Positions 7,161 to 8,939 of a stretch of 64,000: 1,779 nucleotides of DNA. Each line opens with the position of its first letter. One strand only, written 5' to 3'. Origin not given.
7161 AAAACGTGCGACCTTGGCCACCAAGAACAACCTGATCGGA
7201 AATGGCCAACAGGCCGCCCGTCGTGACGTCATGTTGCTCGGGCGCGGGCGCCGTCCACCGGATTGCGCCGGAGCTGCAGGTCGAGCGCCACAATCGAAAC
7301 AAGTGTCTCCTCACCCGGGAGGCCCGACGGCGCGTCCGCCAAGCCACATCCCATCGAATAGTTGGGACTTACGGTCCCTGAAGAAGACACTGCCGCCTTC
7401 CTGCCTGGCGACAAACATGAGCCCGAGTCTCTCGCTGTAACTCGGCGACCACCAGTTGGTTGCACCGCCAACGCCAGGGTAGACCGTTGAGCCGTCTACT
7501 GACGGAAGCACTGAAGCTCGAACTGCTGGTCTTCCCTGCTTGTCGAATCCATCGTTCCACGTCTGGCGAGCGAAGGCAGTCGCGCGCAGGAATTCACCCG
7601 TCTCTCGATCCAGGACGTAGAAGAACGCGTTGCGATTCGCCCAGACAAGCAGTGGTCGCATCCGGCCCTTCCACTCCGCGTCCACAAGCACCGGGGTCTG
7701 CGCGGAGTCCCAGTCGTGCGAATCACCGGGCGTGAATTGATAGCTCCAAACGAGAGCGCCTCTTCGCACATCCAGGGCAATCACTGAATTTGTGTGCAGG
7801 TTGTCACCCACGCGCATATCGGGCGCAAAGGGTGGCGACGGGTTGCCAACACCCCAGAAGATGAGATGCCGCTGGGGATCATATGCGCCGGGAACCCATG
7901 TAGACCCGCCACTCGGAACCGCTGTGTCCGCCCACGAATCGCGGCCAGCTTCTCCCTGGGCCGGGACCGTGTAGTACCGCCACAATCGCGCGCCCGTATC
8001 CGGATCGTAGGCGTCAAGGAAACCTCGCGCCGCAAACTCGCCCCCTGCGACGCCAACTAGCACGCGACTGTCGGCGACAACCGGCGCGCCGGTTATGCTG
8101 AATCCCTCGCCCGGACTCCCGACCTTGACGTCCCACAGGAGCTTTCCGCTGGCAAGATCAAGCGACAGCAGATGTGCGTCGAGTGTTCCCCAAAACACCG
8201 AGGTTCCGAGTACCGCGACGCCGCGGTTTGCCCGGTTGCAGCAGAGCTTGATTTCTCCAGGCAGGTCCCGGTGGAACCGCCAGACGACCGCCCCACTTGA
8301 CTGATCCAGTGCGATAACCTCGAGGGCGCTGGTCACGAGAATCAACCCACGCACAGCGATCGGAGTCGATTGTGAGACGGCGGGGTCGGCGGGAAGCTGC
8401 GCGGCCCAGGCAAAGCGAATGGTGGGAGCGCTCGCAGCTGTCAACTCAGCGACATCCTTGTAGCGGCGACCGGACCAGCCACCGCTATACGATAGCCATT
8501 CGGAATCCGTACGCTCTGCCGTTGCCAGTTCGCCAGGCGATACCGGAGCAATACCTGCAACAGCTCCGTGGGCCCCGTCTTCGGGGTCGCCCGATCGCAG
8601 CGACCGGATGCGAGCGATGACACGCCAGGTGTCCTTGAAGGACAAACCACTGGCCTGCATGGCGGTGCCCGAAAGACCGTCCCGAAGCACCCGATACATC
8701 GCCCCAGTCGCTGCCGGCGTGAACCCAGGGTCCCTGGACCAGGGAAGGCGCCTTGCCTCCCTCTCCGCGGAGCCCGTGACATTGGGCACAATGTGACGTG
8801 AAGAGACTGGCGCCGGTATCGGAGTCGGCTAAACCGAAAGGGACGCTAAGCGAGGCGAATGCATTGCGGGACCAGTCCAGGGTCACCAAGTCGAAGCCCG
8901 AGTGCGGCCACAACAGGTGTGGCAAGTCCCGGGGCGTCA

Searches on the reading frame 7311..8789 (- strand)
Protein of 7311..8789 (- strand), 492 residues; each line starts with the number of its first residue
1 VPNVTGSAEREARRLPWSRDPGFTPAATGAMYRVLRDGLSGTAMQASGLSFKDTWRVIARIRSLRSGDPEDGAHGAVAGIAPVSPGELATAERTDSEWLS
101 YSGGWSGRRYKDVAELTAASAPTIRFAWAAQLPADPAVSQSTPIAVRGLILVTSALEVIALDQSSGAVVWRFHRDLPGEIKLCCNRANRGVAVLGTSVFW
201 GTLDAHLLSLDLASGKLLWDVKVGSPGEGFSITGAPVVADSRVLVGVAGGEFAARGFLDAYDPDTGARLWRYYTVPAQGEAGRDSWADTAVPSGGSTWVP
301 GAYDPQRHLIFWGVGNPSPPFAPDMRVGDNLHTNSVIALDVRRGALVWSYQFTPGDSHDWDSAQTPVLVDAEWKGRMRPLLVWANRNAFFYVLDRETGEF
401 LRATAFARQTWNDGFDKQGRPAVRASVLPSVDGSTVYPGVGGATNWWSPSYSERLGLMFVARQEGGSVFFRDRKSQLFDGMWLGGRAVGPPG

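Call 46: search_protein_families(library=pfam, proteins=[window:7311-8789:-], max_evalue=0.0001)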
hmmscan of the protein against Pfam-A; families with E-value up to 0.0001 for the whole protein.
window:7311-8789:- (492 aa): 3 families
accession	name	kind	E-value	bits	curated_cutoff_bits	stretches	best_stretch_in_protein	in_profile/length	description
PF01011.28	PQQ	-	2.5e-54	185.4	26.7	1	98-400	1-334/595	Glucose/ethanol/alcohol dehydrogenase, beta-propeller domain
PF13360.13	PQQ_2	-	4e-20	72.9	27.6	2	158-399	5-190/233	Outer membrane protein assembly factor BamB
PF13570.13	Beta-prop_ACSF4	-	5.4e-08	33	133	1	148-253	104-198/329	Beta-alanine-activating enzyme, beta-propeller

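Call 77: search_protein_families(library=ncbifam, proteins=[window:7311-8789:-], max_evalue=0.01)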
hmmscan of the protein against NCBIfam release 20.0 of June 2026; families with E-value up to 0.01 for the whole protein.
window:7311-8789:- (492 aa): 6 families
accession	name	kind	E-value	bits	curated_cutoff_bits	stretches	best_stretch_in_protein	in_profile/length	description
TIGR04528.1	acido_non_PQQ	subfamily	2.2e-109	366.5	650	1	95-476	3-385/493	acido-empty-quinoprotein group A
TIGR03075.1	PQQ_enz_alc_DH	subfamily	3.9e-98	329.4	480.05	1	87-470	10-416/530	PQQ-dependent dehydrogenase, methanol/ethanol family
TIGR03074.1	PQQ_membr_DH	subfamily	1e-32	112.9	832.65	1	90-401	149-501/783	membrane-bound PQQ-dependent dehydrogenase, glucose/quinate/shikimate family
TIGR03300.1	assembly_YfgL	equivalog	1.9e-13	49.8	285.2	1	113-274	28-173/377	outer membrane protein assembly factor BamB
NF008351.0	PRK11138.1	equivalog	1.8e-12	46.4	423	1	188-273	113-187/394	outer membrane protein assembly factor BamB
NF050114.1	Rv3212_fam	equivalog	3.6e-06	26.4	150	1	122-177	52-102/393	Rv3212 family protein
